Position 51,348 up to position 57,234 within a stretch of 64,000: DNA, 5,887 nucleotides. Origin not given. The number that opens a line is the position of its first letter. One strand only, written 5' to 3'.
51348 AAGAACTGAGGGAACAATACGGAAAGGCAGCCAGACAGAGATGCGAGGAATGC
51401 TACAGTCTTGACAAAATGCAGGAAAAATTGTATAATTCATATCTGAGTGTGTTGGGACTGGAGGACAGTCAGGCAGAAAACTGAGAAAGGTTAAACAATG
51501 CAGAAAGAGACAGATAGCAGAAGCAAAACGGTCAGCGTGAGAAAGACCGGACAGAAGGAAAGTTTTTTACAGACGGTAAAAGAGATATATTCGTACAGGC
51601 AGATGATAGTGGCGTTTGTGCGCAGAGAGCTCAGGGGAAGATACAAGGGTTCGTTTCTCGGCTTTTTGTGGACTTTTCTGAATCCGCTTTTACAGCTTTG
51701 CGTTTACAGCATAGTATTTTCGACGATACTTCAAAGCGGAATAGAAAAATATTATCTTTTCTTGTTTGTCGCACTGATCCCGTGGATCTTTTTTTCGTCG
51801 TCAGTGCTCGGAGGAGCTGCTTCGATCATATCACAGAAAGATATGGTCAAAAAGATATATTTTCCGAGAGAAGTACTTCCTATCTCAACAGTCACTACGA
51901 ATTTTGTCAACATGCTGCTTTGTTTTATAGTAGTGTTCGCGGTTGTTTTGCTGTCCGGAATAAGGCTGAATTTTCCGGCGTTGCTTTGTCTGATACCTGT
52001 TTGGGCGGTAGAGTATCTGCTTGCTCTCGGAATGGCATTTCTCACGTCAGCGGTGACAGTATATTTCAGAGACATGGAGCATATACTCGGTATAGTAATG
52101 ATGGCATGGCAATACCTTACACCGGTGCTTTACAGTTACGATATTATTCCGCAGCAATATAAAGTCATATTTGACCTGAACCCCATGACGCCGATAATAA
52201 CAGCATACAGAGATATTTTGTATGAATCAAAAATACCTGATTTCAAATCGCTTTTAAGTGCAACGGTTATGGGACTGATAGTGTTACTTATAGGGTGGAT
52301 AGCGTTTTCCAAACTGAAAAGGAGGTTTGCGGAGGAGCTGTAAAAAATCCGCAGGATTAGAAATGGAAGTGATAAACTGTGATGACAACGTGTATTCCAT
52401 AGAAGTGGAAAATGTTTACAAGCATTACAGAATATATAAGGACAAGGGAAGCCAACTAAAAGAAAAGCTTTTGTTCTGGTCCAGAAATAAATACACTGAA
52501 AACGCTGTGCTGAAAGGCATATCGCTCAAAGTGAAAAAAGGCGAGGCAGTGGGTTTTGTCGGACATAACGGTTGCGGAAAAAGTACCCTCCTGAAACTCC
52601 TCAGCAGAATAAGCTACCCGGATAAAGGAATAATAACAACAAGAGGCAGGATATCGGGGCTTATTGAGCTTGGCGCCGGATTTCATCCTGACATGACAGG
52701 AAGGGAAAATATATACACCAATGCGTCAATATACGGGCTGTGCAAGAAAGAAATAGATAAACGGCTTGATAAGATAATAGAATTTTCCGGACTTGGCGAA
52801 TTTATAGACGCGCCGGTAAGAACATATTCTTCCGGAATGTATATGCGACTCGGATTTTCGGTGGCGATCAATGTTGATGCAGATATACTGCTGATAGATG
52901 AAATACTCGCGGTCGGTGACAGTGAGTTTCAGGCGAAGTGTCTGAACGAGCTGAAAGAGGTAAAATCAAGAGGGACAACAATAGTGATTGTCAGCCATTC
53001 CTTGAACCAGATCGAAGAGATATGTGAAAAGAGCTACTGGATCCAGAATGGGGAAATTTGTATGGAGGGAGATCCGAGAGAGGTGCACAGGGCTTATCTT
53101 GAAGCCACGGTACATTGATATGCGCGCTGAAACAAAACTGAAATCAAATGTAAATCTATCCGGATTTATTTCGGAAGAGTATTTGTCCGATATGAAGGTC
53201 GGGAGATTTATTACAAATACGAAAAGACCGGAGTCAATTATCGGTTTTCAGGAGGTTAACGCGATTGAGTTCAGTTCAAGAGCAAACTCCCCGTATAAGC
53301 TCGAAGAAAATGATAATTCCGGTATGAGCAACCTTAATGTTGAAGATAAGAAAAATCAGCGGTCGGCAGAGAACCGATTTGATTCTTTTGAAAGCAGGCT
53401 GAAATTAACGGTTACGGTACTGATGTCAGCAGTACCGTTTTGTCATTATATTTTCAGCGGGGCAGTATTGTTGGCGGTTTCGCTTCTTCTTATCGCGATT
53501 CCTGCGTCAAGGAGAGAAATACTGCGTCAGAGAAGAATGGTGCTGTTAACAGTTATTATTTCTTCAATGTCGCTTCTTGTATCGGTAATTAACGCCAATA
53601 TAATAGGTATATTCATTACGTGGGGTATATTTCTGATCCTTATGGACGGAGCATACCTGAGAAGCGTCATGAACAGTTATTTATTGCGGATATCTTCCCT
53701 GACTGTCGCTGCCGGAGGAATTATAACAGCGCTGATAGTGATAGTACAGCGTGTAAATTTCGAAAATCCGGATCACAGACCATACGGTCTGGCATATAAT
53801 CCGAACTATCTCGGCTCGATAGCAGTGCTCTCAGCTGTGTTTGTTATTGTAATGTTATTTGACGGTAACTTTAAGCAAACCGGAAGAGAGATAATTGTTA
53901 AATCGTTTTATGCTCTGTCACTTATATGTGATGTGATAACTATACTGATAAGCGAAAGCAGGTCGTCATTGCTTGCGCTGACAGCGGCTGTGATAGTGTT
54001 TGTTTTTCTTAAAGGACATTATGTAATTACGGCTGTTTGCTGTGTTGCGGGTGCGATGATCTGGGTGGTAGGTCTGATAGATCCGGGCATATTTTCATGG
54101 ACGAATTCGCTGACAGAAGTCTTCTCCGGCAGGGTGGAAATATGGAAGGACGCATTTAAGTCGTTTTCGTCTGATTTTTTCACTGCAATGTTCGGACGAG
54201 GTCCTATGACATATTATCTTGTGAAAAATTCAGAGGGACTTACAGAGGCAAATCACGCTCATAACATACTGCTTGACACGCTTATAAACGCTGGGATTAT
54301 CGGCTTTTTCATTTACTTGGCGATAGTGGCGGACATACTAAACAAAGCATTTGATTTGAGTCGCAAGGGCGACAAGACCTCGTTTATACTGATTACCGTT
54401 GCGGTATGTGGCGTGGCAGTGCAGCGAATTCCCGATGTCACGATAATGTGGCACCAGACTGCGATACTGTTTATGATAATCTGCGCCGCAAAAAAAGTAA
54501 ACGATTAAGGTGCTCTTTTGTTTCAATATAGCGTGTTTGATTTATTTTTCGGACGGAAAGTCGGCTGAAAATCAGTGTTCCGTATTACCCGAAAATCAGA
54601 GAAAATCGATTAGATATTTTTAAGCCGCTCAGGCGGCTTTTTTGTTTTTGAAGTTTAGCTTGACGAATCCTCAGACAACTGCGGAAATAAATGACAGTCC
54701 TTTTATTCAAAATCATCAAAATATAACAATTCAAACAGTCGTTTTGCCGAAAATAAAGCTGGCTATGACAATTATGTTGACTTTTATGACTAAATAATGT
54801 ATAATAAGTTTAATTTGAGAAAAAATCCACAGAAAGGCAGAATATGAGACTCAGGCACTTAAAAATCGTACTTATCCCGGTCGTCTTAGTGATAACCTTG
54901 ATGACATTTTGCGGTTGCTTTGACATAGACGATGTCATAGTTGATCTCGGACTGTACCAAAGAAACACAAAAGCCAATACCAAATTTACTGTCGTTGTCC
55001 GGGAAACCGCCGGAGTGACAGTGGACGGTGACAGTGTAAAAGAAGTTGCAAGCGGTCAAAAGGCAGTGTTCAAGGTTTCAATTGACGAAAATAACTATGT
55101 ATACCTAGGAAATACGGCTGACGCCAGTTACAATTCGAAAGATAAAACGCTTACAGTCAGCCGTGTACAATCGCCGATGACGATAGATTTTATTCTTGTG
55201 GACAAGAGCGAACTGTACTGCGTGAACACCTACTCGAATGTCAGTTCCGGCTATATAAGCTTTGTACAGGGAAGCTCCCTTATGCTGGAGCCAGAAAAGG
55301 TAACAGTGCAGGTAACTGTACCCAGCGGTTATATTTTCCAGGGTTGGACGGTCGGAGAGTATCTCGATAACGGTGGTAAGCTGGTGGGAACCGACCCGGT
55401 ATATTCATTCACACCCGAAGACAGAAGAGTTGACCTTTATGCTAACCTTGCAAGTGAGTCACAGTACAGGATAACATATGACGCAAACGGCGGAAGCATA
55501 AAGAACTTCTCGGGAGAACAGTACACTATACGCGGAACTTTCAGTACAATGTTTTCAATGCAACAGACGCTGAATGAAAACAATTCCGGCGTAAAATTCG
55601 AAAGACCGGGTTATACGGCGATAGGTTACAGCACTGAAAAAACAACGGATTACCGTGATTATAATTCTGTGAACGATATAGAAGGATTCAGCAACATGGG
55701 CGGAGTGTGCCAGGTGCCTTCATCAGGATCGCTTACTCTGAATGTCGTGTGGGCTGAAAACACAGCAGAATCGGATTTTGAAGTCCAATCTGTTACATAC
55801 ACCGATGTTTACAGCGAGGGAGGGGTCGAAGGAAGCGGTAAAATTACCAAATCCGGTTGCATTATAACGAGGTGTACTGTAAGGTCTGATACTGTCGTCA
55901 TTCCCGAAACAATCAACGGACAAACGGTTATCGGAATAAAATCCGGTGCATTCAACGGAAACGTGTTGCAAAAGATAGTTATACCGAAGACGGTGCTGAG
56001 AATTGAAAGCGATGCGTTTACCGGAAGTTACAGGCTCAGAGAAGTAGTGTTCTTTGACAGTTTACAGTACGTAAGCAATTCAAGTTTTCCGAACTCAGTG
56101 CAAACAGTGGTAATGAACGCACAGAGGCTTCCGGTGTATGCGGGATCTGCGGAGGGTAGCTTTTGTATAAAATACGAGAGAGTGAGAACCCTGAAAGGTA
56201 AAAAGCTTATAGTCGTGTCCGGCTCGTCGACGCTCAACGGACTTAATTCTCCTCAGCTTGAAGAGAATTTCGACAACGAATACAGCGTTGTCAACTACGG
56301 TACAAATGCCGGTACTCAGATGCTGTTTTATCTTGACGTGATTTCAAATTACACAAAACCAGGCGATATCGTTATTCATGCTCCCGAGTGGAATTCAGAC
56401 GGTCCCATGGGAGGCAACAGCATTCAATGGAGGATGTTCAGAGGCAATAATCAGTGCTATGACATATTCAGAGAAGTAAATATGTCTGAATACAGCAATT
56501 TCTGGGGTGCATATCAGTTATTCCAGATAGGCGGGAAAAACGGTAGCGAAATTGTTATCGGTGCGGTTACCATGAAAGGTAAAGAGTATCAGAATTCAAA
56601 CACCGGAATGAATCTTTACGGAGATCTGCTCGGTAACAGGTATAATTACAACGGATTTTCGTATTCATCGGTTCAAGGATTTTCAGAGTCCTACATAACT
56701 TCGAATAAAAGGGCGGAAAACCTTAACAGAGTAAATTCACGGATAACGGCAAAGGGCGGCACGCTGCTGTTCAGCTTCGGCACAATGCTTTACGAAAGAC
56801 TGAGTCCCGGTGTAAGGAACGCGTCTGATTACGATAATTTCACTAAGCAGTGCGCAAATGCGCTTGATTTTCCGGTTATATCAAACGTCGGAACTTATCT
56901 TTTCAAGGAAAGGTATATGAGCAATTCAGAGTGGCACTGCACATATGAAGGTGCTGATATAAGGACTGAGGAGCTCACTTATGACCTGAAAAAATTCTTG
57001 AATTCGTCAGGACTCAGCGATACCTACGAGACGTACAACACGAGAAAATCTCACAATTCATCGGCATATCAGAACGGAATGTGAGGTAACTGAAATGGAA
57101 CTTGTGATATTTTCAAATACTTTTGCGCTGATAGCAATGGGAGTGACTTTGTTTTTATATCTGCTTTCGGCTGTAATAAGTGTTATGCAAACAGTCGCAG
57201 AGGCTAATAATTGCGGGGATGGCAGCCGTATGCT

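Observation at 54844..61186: MBOAT-centred O-acylation module with two LRR-fused DltD/AlgX-like paralogues in swapped domain order and no DltA/DltC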

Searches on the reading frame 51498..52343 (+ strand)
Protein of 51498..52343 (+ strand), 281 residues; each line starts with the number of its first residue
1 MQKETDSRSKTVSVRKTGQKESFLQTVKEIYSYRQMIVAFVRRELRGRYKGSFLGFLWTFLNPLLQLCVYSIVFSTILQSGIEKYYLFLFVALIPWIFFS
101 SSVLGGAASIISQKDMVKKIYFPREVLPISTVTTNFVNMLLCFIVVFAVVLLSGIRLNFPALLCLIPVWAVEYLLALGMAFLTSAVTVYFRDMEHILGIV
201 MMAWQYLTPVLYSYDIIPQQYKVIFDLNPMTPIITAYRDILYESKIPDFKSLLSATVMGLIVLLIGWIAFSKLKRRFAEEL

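Call 17: search_protein_families(library=pfam, proteins=[window:51498-52343:+], max_evalue=0.001)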
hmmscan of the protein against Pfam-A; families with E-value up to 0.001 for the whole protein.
window:51498-52343:+ (281 aa): 2 families
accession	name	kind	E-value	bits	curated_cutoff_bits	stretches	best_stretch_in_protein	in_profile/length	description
PF01061.29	ABC2_membrane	-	2.4e-19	70.2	26.9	1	37-242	3-211/211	ABC-2 type transporter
PF12698.13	ABC2_membrane_3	-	3.4e-05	23.5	31.6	1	83-269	157-345/347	ABC-2 family transporter protein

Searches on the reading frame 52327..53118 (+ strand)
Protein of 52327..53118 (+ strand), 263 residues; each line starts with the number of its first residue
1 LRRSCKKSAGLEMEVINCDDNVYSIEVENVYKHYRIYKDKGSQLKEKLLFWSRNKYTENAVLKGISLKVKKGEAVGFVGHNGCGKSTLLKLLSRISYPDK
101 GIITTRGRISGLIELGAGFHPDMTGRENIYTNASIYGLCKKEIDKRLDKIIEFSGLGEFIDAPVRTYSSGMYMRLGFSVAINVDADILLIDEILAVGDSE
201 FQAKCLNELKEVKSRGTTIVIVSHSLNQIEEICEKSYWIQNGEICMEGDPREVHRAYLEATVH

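Call 17: search_protein_families(library=pfam, proteins=[window:52327-53118:+], max_evalue=0.001)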
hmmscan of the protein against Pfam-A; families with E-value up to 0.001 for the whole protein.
window:52327-53118:+ (263 aa): 2 families
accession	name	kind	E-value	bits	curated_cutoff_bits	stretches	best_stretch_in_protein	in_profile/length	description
PF00005.33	ABC_tran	-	8.1e-22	78.7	25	1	62-193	1-135/137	ABC transporter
PF13304.12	AAA_21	-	8.8e-06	26.4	27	0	76-124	3-57/304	AAA domain, putative AbiEii toxin, Type IV TA system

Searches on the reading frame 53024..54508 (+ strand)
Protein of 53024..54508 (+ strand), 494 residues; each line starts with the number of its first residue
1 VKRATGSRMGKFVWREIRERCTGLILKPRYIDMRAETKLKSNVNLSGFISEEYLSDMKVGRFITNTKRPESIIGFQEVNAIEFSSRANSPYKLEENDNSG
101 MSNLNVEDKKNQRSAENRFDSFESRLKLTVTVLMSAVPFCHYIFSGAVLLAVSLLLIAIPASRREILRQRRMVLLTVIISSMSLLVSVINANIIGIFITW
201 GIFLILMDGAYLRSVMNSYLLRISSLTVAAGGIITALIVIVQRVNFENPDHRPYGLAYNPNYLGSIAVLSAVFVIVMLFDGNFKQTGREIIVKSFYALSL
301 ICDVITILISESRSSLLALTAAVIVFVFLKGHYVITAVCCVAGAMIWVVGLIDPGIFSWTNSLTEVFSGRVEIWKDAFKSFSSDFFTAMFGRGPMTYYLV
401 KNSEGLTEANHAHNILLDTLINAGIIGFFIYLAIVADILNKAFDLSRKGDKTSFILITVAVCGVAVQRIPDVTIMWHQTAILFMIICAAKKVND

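Call 17: search_protein_families(library=pfam, proteins=[window:53024-54508:+], max_evalue=0.001)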
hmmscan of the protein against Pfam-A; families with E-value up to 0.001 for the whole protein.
window:53024-54508:+ (494 aa): 1 family
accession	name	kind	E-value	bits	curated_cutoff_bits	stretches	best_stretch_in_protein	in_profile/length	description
PF04932.20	Wzy_C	-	3.5e-15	56.5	31.7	1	299-432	2-149/149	O-Antigen ligase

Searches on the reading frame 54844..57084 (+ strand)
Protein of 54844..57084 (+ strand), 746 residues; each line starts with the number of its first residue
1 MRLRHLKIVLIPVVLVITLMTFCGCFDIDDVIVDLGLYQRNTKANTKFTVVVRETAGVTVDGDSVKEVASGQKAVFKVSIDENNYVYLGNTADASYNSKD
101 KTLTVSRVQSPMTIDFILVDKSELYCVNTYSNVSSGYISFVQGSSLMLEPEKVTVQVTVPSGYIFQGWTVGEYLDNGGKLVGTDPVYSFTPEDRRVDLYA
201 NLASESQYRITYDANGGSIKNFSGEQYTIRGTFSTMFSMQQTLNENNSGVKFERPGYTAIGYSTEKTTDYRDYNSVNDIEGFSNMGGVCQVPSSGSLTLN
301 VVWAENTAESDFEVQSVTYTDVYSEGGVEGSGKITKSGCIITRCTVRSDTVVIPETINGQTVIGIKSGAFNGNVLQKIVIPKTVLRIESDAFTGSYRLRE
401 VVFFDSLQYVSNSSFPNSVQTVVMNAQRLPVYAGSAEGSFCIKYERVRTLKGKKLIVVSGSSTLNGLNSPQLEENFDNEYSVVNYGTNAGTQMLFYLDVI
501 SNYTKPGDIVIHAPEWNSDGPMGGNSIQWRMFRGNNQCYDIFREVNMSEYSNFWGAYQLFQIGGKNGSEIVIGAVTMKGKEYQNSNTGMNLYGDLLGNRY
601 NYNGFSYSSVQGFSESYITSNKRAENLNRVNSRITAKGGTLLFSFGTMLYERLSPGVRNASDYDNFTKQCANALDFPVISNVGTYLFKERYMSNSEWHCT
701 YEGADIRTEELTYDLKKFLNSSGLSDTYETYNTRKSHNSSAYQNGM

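Call 3: search_protein_families(library=pfam, proteins=[window:54844-57084:+], max_evalue=0.1)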
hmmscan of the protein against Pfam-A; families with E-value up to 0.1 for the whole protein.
window:54844-57084:+ (746 aa): 4 families
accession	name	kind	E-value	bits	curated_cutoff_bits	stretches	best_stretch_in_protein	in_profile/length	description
PF13306.12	LRR_5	-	1.5e-07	31.8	27.7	1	365-418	3-56/127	BspA type Leucine rich repeat region (6 copies)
PF09479.16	Flg_new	-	0.017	15.7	27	0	208-267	1-43/65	Listeria-Bacteroides repeat domain (List_Bact_rpt)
PF21558.3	Pept_S41_N_bact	-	0.017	15.5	27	1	58-117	27-86/87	Bacteroidetes, Peptidase, S41 family, N-terminal domain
PF18998.6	Flg_new_2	-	0.095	13.1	23.6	1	129-171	4-43/73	Divergent InlB B-repeat domain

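Call 4: search_protein_families(library=ncbifam, proteins=[window:54844-57084:+], max_evalue=0.1)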
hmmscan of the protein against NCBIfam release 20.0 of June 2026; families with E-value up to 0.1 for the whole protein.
window:54844-57084:+ (746 aa): 2 families
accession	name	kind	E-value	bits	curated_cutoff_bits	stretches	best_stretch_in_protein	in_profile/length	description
NF047961.1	adhesin_HupY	equivalog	0.0046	15.1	1250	1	368-416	181-229/978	leucine-rich repeat adhesin HupY/LrrG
TIGR02543.1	List_Bact_rpt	repeat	0.042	14.2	20.95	0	162-201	5-39/44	TIGR02543 family repeat protein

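Call 40: find_homologous_proteins(query=window:54844-57084:+)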
Query window:54844-57084:+ (746 aa): 74 proteins with E <= 0.001 among 8000 candidates.
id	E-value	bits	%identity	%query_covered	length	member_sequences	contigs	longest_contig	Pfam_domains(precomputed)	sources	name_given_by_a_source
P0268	0.0e+0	1640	98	100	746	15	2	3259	PF13306.13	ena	-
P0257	0.0e+0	1302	76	100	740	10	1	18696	PF13306.13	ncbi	-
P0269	2.1e-267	907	40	98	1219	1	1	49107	PF13306.13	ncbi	-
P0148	2.9e-262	890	39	96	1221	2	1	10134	PF13306.13,PF13855.13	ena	-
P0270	5.8e-252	856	38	97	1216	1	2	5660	PF13306.13,PF18998.7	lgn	-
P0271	6.4e-252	856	38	96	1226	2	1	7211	PF13306.13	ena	-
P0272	9.3e-248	842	39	97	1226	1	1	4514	PF13306.13,PF13855.13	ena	-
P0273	6.3e-229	780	51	100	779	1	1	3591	PF13306.13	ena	-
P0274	3.7e-226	771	50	100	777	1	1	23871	PF13306.13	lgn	-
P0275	3.0e-225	768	49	99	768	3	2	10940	PF13306.13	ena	-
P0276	4.5e-223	761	51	100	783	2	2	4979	PF13306.13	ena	-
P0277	4.1e-222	758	50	100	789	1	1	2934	PF13306.13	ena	-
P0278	1.0e-218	746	52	97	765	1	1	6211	PF13306.13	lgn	-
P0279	3.7e-215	735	48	100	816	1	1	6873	PF13306.13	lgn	-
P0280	1.4e-211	723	50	99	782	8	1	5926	PF13306.13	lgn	-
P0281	8.6e-199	680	48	99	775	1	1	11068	PF13306.13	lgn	-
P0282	2.3e-195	669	47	99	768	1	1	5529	PF13306.13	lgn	-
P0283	2.7e-194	666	42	86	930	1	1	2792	PF13306.13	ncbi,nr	ncbi:MAG: leucine-rich repeat protein, partial [Firmicutes bacterium]|nr:leucine-rich repeat protein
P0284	1.9e-192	660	45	99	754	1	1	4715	PF13306.13,PF18998.7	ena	-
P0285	3.7e-183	629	49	90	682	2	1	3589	PF13306.13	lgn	-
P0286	1.0e-182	627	47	95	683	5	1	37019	PF13306.13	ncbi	-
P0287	4.1e-180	619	47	97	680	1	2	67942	PF13306.13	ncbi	-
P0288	5.0e-180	618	47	95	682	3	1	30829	PF13306.13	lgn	-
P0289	1.9e-175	603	43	99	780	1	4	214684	PF13306.13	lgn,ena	-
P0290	1.9e-169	584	54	73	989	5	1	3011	PF09479.17,PF13306.13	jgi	jgi:hypothetical protein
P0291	2.2e-169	583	42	99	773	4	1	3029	PF13306.13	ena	-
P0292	3.1e-169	583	45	90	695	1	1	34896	PF13306.13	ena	-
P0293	4.1e-168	579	44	97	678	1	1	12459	PF13306.13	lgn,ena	-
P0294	6.2e-167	575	44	95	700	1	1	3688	PF13306.13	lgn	-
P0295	7.8e-167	575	44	96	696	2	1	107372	PF13306.13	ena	-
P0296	1.8e-166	574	44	97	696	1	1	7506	PF13306.13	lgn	-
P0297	3.8e-166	573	43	96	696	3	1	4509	PF13306.13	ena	-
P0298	7.6e-166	572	44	90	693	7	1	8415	PF13306.13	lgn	-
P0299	7.8e-166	572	44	90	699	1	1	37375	PF13306.13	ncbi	-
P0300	1.0e-165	571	43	96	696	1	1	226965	PF13306.13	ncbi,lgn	-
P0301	3.6e-165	569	43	96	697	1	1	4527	PF13306.13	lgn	-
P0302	9.5e-165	568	42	97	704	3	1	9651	PF13306.13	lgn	-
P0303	5.9e-164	565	42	96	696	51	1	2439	PF13306.13,PF18998.7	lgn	-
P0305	2.5e-162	560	42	96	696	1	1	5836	PF13306.13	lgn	-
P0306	6.0e-162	559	42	96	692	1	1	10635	PF13306.13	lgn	-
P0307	1.5e-161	557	42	96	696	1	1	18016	PF13306.13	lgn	-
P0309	1.1e-160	555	43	90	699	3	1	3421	PF13306.13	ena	-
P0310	1.2e-160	554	43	94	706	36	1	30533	PF13306.13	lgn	-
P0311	2.1e-160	554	41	96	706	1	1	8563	PF13306.13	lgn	-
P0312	2.7e-160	553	51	72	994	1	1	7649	PF09479.17,PF13306.13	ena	-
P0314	2.9e-158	547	44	90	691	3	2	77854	PF13306.13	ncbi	-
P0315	4.7e-157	542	41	96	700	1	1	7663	PF13306.13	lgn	-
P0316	1.5e-153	531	42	96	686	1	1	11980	PF13306.13,PF18998.7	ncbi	-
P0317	1.8e-153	531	41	94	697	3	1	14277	PF13306.13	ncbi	-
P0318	6.3e-153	529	44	95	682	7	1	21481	PF13306.13,PF18998.7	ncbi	-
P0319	1.4e-150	521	42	96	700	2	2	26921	PF13306.13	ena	-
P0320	4.4e-150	519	41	96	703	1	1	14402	PF13306.13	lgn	-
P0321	1.4e-149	518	40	96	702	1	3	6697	PF13306.13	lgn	-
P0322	1.1e-147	512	42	97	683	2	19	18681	PF13306.13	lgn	-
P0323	6.4e-143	496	39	96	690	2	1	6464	PF13306.13,PF18998.7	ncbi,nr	ncbi:MAG: leucine-rich repeat protein [Clostridia bacterium]|nr:leucine-rich repeat protein [Clostri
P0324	1.2e-140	488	42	90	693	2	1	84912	PF13306.13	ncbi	-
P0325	2.0e-139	484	39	96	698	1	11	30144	PF13306.13,PF18998.7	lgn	-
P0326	6.8e-134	466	39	96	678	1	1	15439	PF13306.13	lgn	-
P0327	6.0e-131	456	44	71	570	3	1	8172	PF13306.13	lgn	-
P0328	2.7e-122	428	45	70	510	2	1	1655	PF13306.13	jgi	-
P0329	3.6e-114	401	47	60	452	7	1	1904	PF13306.13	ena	-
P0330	2.7e-89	319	34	91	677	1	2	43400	PF13306.13,PF18998.7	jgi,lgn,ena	-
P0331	1.9e-75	273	32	89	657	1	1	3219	PF13306.13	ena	-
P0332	1.8e-71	260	30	97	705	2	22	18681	PF13306.13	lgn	-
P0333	5.7e-70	255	31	91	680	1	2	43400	PF09479.17,PF13306.13,PF18998.7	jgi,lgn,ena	-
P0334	1.3e-65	240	29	97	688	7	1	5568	PF09479.17,PF13306.13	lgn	-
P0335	3.6e-61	226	30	77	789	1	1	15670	PF13306.13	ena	-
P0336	1.3e-59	220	28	92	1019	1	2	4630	PF18998.7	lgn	-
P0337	7.8e-49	185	28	97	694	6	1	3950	PF13306.13,PF18998.7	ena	-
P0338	1.7e-28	118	27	77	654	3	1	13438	PF13306.13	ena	-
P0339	2.5e-17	81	29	45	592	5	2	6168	PF13306.13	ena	-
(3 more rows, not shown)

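Call 48: search_protein_families(library=pfam, proteins=[P0269], max_evalue=0.01)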
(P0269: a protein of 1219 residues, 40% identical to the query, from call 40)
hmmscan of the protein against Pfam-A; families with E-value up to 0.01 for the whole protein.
P0269 (1219 aa): 5 families
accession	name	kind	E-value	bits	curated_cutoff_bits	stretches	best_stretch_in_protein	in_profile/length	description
PF13306.12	LRR_5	-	3.3e-27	95.3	27.7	2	851-918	1-66/127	BspA type Leucine rich repeat region (6 copies)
PF18998.6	Flg_new_2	-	5.2e-05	23.6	23.6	1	161-216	20-71/73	Divergent InlB B-repeat domain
PF13855.12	LRR_8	-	0.00067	19.8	27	0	351-389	13-52/61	Leucine rich repeat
PF07611.17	DUF1574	-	0.0029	17.4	29.1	0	936-980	54-98/342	Protein of unknown function (DUF1574)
PF09479.16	Flg_new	-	0.0073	16.8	27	0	174-212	31-64/65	Listeria-Bacteroides repeat domain (List_Bact_rpt)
